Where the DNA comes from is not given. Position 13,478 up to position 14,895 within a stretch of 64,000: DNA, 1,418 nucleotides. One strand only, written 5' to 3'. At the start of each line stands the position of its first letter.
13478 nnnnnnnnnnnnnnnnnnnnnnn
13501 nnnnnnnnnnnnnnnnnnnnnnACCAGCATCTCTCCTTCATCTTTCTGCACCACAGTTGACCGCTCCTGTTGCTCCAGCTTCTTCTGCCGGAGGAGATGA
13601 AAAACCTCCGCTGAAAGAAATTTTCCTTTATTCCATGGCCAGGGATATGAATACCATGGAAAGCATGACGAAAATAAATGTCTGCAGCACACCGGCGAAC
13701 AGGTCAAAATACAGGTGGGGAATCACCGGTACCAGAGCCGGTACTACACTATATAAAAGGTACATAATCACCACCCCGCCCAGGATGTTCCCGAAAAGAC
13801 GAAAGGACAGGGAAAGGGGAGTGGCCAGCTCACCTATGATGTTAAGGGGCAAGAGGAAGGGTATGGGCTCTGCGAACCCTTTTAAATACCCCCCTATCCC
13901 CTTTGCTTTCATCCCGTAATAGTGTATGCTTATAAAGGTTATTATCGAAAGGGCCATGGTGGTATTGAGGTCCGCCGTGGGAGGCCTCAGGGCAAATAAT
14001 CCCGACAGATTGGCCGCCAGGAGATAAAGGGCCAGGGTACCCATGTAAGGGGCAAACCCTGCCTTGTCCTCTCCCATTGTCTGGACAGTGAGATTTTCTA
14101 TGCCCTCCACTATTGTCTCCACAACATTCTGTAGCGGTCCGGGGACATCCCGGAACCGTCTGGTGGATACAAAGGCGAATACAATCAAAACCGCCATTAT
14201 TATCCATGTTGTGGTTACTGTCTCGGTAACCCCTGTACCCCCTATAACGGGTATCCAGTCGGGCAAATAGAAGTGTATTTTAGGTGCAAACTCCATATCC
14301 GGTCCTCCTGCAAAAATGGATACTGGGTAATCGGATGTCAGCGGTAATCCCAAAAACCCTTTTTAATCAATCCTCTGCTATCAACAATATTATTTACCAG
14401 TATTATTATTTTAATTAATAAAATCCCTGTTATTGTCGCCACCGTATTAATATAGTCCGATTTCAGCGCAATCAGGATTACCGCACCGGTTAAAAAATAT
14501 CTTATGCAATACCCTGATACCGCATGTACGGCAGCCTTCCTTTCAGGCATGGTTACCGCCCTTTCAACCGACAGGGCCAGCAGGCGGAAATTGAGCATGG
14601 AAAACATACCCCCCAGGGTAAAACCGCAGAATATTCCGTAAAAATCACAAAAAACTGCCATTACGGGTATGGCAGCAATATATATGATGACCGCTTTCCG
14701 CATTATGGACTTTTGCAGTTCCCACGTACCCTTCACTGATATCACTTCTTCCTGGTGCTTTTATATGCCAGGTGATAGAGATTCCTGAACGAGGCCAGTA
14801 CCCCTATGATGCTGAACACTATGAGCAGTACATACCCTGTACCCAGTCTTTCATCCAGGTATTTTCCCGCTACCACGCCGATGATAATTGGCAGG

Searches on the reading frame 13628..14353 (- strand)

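Call 60: search_protein_families(library=pfam, proteins=[window:13628-14353:-], max_evalue=0.00001)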
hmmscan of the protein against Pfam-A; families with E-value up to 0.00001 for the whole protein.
window:13628-14353:- (241 aa): 1 family
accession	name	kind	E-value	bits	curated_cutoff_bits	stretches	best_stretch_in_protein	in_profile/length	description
PF00119.25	ATP-synt_A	-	3.5e-53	181.1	33.9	1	47-237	2-217/217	ATP synthase A chain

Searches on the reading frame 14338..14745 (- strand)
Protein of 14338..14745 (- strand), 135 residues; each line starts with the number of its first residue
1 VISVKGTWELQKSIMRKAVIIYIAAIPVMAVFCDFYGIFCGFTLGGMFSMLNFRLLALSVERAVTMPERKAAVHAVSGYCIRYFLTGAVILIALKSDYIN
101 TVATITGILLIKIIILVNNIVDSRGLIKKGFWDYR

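Call 60: search_protein_families(library=pfam, proteins=[window:14338-14745:-], max_evalue=0.00001)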
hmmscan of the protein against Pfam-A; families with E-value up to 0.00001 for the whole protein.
window:14338-14745:- (135 aa): 1 family
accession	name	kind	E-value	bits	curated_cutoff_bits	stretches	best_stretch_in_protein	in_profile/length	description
PF03899.21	ATP-synt_I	-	5.2e-15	56.1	25.1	1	18-108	5-98/99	ATP synthase I chain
